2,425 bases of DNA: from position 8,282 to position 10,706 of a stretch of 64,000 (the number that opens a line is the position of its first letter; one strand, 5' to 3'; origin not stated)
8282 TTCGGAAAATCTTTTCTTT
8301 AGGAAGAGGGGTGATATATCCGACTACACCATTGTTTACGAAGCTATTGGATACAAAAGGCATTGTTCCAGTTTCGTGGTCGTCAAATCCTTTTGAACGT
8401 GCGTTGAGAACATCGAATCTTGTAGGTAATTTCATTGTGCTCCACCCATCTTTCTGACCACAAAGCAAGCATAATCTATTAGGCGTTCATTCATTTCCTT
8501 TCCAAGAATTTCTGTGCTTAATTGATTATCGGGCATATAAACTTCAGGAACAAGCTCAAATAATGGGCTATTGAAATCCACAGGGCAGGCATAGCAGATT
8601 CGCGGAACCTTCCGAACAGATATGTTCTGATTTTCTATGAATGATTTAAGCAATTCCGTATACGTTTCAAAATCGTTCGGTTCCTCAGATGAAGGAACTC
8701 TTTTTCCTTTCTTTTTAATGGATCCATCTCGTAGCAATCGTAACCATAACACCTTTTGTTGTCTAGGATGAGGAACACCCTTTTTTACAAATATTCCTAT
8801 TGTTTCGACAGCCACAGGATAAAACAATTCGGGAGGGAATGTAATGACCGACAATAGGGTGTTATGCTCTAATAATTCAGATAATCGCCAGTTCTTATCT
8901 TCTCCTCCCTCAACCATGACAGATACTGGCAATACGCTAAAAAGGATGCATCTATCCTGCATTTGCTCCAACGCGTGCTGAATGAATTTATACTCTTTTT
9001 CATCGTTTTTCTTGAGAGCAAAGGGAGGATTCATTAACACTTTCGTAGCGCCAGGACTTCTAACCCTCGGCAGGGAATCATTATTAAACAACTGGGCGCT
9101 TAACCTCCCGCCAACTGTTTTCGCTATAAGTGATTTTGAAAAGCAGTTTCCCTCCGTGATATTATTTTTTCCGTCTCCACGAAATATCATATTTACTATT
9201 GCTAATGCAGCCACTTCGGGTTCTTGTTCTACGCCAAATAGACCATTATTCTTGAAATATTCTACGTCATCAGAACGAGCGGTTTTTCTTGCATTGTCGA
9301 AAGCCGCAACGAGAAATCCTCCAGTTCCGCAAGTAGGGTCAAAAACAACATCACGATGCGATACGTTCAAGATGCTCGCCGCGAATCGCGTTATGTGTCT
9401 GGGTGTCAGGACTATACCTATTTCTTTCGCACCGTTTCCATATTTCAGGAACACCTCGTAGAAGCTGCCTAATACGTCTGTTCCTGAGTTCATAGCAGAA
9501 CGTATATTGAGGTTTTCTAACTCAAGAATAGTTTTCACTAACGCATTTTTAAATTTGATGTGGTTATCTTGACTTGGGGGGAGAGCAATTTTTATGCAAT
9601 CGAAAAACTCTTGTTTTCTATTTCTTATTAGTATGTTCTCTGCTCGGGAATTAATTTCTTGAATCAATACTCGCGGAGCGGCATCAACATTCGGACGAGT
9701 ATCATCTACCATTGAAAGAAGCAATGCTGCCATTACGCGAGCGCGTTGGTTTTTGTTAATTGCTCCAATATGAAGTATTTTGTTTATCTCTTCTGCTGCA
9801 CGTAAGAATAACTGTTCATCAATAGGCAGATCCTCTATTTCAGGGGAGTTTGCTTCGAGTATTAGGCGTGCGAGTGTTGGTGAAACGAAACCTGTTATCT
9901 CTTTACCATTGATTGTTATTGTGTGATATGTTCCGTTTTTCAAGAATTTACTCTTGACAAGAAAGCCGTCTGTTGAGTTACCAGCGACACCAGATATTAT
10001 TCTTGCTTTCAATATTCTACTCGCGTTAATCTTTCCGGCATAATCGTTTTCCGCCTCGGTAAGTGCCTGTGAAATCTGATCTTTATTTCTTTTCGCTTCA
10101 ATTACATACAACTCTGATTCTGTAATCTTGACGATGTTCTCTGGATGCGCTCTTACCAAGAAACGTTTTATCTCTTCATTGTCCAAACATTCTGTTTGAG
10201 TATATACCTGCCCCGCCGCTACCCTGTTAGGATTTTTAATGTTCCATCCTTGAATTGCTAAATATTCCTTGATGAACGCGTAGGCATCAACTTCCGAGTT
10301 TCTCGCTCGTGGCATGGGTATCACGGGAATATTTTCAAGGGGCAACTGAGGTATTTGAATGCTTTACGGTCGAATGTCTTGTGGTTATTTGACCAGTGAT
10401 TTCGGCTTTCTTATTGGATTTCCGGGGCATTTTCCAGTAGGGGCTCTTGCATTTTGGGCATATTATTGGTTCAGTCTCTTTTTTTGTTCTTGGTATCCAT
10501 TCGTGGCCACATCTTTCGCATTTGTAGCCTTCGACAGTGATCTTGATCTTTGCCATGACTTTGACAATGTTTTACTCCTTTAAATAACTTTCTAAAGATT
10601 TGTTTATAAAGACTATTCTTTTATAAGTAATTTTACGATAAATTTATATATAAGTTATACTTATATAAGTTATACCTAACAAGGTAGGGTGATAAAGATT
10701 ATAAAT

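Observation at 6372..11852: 5.46-kb cargo transposon with perfect 12-bp IRs and a 9-bp target duplication, carrying an R-M-like defence module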

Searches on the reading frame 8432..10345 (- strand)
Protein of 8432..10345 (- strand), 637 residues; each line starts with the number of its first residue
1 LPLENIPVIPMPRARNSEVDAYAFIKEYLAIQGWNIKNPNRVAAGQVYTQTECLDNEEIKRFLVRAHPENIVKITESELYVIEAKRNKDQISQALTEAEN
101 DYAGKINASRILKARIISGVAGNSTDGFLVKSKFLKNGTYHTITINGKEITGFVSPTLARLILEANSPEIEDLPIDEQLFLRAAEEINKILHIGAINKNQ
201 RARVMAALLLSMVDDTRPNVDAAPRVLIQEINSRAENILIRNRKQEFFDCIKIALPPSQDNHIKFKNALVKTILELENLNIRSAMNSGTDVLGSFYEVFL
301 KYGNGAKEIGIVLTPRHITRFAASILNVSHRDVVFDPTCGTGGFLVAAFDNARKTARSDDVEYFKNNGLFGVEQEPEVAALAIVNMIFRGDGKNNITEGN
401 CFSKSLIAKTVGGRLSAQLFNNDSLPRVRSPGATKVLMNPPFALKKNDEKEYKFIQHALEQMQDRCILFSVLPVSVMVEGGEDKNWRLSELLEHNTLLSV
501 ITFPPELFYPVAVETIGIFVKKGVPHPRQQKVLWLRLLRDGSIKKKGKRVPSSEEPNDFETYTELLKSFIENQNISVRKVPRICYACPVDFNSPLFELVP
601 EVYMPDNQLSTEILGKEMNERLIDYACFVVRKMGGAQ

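Call 9: search_protein_families(library=pfam, proteins=[window:8432-10345:-], max_evalue=0.01)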
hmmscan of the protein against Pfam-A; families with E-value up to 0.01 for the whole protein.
window:8432-10345:- (637 aa): 2 families
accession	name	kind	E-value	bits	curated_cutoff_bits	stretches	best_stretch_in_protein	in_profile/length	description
PF02384.22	N6_Mtase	-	1.3e-31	110.5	20.4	1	289-548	3-258/311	N-6 DNA Methylase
PF20473.4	MmeI_Mtase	-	0.0033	17.1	27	0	333-354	22-43/259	MmeI, DNA-methyltransferase domain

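Call 10: search_protein_families(library=ncbifam, proteins=[window:8432-10345:-], max_evalue=0.01)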
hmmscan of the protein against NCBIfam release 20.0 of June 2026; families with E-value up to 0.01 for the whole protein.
window:8432-10345:- (637 aa): 4 families
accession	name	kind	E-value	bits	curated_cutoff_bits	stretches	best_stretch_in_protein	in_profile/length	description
NF047738.1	antiphage_MADS2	equivalog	1.3e-12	46.9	720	1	212-403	211-422/654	methylation-associated defense system DNA methyltransferase MAD2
TIGR00497.1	hsdM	equivalog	4.9e-06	25.5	242.75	1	269-353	157-245/515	type I restriction-modification system subunit M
TIGR01177.1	TIGR01177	hypoth_equivalog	0.0017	17.8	316.55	1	314-348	167-200/330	TIGR01177 family methyltransferase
TIGR02987.1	met_A_Alw26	exception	0.0031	16.3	353.5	1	331-463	32-143/523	Alw26I/Eco31I/Esp3I family type II restriction adenine-specific DNA-methyltransferase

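Call 11: search_protein_families(library=padloc, proteins=[window:8432-10345:-], max_evalue=0.01)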
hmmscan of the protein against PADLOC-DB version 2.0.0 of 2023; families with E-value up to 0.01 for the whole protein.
window:8432-10345:- (637 aa): 38 families (the best 25 are shown)
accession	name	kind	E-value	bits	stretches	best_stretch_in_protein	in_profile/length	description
PDLC03602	REase_MTase_IIG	-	5.3e-43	145.5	1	272-546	287-547/637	Type IIG restriction enzyme-methyltransferase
PDLC03608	REase_MTase_IIG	-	2.9e-34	116.6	1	267-546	268-534/614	Type IIG restriction enzyme-methyltransferase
PDLC03021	MTase_I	-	1.2e-29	101.5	1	260-566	116-415/491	Type I methyltransferase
PDLC03616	REase_MTase_IIG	-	1.8e-27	94.1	1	276-568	356-643/721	Type IIG restriction enzyme-methyltransferase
PDLC03025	MTase_I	-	4.8e-21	73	1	261-534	114-379/569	Type I methyltransferase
PDLC03026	MTase_I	-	5.2e-21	73.3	1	261-563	95-394/487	Type I methyltransferase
PDLC03031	MTase_I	-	1.9e-19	67.4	2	269-400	142-270/834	Type I methyltransferase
PDLC03022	MTase_I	-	1.1e-17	61.7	1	264-523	140-407/857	Type I methyltransferase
PDLC03027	MTase_I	-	1.2e-17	61.8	1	268-530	114-375/810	Type I methyltransferase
PDLC04134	mad2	-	3.6e-17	60.3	1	175-547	136-468/492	mads_2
PDLC03035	MTase_I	-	3.2e-14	50.4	1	251-403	119-265/653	Type I methyltransferase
PDLC03018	MTase_I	-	5.6e-14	49.5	1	259-357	259-354/749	Type I methyltransferase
PDLC03036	MTase_I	-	2e-13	47.6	1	277-405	181-314/635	Type I methyltransferase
PDLC03619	REase_MTase_IIG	-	1.5e-11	42.3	1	380-526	3-136/274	Type IIG restriction enzyme-methyltransferase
PDLC03029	MTase_I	-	8.5e-11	39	1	261-410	127-274/661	Type I methyltransferase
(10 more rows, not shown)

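Call 16: find_encoding_contigs(protein=window:8432-10345:-, flank=10000, max_places=10)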
Protein window:8432-10345:- (637 aa): no gene with exactly this product is on record in the collection.

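Call 38: search_solved_structures(query=window:8432-10345:-, max_evalue=0.001, show_alignments=1)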
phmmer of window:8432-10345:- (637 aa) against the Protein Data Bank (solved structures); distinct sequences matched with E-value up to 0.001: 9.
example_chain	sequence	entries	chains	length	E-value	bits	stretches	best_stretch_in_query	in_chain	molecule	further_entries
2okc_A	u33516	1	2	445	3.2e-18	68.7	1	289-526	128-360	Type I restriction enzyme StySJI M protein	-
5ybb_A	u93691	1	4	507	8.1e-17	64.1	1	292-555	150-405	Type I restriction-modification system methyltransferase subunit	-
7vru_A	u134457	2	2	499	6.6e-15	57.8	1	265-538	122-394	Site-specific DNA-methyltransferase (adenine-specific)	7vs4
2y7c_B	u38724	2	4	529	2.1e-14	56.2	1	283-555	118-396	TYPE I RESTRICTION ENZYME ECOKI M PROTEIN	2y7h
2ar0_A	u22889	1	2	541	2.2e-14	56.1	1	283-555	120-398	Type I restriction enzyme EcoKI M protein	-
3ufb_A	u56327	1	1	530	4.4e-10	41.9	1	289-390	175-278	Type I restriction-modification system methyltransferase subunit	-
3khk_A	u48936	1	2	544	4.5e-06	28.6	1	287-392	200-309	Type I restriction-modification system methylation subunit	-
7vru_B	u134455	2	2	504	5.6e-06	28.3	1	288-538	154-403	Site-specific DNA-methyltransferase (adenine-specific)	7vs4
3lkd_A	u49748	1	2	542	0.00015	23.6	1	278-523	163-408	Type I restriction-modification system methyltransferase subunit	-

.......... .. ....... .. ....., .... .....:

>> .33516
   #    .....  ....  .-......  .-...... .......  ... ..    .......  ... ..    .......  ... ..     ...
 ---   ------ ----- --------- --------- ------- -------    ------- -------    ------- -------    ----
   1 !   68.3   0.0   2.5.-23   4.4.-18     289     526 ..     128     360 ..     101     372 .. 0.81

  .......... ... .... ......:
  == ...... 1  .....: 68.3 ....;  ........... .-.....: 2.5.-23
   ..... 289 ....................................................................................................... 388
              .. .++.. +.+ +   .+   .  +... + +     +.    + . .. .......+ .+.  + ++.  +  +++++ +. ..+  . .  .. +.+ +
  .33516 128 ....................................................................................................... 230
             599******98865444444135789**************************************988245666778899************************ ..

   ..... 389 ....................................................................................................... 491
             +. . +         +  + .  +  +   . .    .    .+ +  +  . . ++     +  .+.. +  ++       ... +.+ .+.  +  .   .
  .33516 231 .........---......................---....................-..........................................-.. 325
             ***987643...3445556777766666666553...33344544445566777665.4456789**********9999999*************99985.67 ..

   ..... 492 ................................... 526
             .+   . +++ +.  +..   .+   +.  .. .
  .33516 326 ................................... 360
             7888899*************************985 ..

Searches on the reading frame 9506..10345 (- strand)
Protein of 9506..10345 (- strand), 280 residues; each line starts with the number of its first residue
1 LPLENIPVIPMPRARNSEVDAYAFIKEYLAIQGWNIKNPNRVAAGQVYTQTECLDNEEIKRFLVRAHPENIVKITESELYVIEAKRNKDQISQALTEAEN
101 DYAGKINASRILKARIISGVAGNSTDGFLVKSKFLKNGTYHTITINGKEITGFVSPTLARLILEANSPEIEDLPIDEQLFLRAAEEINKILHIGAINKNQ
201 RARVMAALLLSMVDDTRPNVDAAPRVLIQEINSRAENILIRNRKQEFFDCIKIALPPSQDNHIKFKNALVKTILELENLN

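Call 88: search_solved_structures(query=A6, max_evalue=10, show_alignments=2)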
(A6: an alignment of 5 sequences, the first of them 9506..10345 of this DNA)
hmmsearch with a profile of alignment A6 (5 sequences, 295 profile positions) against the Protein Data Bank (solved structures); distinct sequences matched with E-value up to 10: 6.
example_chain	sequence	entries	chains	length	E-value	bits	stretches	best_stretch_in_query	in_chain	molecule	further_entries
6me0_C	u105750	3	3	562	0.16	14.8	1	6-53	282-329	Maturase reverse transcriptase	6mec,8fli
1a81_A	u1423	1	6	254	0.5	13.2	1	13-137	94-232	SYK KINASE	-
7q5t_AAA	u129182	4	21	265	0.54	13.1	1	13-137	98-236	Tyrosine-protein kinase SYK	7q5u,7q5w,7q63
7sa7_A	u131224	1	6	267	0.56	13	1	13-137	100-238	Tyrosine-protein kinase SYK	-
3h1t_A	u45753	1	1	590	0.78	12.5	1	25-97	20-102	Type I site-specific restriction-modification system, R (Restriction) subunit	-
8ep2_A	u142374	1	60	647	1.4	11.7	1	89-182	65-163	Capsid protein VP1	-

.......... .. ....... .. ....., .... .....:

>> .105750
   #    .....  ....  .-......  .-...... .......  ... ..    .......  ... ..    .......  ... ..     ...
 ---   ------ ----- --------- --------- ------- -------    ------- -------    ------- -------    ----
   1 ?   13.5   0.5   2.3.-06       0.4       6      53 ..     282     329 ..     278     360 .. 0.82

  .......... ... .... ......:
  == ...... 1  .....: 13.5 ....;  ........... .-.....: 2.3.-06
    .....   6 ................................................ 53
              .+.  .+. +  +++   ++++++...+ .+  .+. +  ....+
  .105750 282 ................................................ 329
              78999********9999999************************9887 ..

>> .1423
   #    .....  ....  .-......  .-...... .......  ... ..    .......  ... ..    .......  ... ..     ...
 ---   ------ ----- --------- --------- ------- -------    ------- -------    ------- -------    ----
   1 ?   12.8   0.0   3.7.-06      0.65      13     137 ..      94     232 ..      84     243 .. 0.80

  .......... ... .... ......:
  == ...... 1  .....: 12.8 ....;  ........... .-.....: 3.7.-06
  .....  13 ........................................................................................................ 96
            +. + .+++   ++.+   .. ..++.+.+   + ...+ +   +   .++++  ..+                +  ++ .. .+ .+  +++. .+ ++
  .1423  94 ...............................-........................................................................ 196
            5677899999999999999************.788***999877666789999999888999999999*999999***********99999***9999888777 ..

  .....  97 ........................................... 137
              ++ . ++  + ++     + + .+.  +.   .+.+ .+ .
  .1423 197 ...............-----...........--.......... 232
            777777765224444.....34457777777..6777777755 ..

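Call 89: search_protein_families(library=pfam, proteins=[window:9506-10345:-], max_evalue=1)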
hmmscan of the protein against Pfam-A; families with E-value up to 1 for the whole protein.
window:9506-10345:- (280 aa): 0 families

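Call 97: predict_structure(protein=window:9506-10345:-)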
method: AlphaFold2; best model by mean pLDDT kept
length: 280 residues; sequences in the alignment: 1
mean_pLDDT: 36.5   pTM: 0.20
mean pLDDT of the five models: 36.5, 35.1, 34.6, 33.1, 33.0
residues with pLDDT >= 90: 0; 70-90: 0; 50-70: 1; < 50: 279
segments of 3 or more residues with pLDDT < 50: 1-96, 98-280
pLDDT, mean of each block of 10 residues (from residue 1): 32 38 45 38 30 41 44 36 40 48 35 31 28 30 35 36 36 34 39 37 40 29 32 34 38 36 41 37
secondary structure, 60 per line:
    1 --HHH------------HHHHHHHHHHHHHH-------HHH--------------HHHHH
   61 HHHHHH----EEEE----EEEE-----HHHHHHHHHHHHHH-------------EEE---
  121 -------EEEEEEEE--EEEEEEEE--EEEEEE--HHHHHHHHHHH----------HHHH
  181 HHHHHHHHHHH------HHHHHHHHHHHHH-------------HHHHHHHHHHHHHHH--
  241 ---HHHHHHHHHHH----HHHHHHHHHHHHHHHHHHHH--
elements in order: H18-31 H56-66 E71-74 E79-82 H88-101 E115-117 E128-135 E138-145 E148-153 H156-166 H177-191 H198-210 H224-238 H244-254 H259-278

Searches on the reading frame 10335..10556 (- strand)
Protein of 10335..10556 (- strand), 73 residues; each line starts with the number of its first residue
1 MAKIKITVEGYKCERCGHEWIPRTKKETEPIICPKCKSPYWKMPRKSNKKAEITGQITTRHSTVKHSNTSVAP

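Call 9: search_protein_families(library=pfam, proteins=[window:10335-10556:-], max_evalue=0.01)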
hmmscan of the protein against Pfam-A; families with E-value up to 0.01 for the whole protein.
window:10335-10556:- (73 aa): 7 families
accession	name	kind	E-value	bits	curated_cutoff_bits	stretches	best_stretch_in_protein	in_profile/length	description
PF09723.15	Zn_ribbon_8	-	1.3e-05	25.6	34.4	1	11-38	6-34/41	Zinc ribbon domain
PF14311.12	DUF4379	-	0.00082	20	24.5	1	12-37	29-54/56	Probable Treble clef zinc finger domain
PF01155.25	HypA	-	0.0023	18.4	28.9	1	9-43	69-99/112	Hydrogenase/urease nickel incorporation, metallochaperone, hypA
PF11238.13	DUF3039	-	0.0036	17.4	22.7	1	16-43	30-56/56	Protein of unknown function (DUF3039)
PF14446.12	Prok-RING_1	-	0.0039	17.6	29.1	1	9-42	3-32/54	Prokaryotic RING finger family 1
PF13717.11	Zn_ribbon_4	-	0.0085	16.4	30.3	0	31-40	3-12/36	zinc-ribbon domain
PF24458.1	DUF7573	-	0.0089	16.4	30.2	0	7-38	8-38/39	Domain of unknown function (DUF7573)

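Call 10: search_protein_families(library=ncbifam, proteins=[window:10335-10556:-], max_evalue=0.01)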
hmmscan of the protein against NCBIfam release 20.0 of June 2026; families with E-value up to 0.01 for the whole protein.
window:10335-10556:- (73 aa): 2 families
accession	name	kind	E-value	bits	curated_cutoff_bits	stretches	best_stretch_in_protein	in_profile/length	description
TIGR02605.1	CxxC_CxxC_SSSS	subfamily_domain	0.00015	21.8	31.3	1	11-39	6-36/52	FmdB family zinc ribbon protein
NF047912.1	ECs_2282_CxxC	subfamily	0.0062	16.4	37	0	31-55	3-27/60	ECs_2282 family putative zinc-binding protein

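Call 11: search_protein_families(library=padloc, proteins=[window:10335-10556:-], max_evalue=0.01)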
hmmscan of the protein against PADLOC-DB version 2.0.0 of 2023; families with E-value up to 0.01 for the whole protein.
window:10335-10556:- (73 aa): 0 families

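Call 51: search_protein_families(library=phrogs, proteins=[window:10335-10556:-], max_evalue=0.01)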
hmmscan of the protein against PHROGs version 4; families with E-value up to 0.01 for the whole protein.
window:10335-10556:- (73 aa): 4 families
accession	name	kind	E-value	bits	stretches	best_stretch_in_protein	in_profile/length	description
phrog_1076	-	transcription regulation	0.0011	19.4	1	7-59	92-145/339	FmdB-like transcriptional regulator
phrog_6107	-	unknown function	0.0016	19.3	1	11-52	4-45/58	-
phrog_10675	-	unknown function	0.004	18.3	0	25-59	26-62/98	-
phrog_6422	-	moron, auxiliary metabolic gene and host takeover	0.0088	17.4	1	10-39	7-39/120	Lar-like restriction alleviation protein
